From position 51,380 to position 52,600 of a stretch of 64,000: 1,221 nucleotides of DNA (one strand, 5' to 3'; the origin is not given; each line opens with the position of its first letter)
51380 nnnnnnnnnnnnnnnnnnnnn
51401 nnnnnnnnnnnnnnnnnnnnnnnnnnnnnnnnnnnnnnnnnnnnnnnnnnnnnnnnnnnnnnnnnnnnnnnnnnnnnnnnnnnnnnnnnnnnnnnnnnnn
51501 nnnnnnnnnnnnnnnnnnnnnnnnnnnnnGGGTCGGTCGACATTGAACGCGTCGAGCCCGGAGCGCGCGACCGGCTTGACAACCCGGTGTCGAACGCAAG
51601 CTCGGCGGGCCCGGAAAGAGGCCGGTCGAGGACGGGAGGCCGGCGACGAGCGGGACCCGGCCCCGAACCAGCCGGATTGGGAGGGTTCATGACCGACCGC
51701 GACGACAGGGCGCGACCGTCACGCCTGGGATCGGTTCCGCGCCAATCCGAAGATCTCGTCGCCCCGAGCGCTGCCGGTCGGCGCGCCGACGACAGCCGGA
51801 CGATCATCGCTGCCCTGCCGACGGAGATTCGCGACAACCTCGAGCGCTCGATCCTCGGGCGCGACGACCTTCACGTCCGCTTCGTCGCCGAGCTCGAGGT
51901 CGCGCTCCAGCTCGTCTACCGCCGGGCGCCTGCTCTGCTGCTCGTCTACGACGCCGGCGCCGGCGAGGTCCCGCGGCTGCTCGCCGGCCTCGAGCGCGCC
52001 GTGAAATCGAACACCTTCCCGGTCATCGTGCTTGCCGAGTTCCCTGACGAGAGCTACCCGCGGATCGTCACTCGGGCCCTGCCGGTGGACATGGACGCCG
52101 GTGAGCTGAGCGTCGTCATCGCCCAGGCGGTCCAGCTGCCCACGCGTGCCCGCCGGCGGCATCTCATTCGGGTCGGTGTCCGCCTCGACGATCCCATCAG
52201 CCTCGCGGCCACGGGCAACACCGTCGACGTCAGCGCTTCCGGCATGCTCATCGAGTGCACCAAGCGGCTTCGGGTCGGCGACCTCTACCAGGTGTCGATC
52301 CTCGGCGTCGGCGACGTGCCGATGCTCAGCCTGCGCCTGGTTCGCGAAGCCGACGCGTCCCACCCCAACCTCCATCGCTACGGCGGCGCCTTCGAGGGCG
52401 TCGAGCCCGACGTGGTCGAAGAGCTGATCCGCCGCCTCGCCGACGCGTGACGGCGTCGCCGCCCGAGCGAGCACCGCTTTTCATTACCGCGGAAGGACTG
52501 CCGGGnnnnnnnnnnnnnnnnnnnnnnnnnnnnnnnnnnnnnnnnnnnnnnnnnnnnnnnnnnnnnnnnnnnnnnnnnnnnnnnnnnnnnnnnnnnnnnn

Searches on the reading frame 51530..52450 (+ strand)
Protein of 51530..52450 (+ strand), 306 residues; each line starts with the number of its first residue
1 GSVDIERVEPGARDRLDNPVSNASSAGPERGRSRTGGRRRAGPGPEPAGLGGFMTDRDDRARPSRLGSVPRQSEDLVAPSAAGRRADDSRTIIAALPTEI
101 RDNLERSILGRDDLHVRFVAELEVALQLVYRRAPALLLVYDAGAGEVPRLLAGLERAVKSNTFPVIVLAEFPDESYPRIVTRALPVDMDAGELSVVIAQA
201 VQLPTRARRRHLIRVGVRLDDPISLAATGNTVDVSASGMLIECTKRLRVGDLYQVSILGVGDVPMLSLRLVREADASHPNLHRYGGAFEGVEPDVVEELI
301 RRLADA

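Call 81: search_protein_families(library=pfam, proteins=[window:51530-52450:+], max_evalue=0.0001)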
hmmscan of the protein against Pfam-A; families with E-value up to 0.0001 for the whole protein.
window:51530-52450:+ (306 aa): 1 family
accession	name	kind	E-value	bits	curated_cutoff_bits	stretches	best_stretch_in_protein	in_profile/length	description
PF07238.19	PilZ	-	1.3e-06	29.2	22.5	1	209-303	6-100/102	PilZ domain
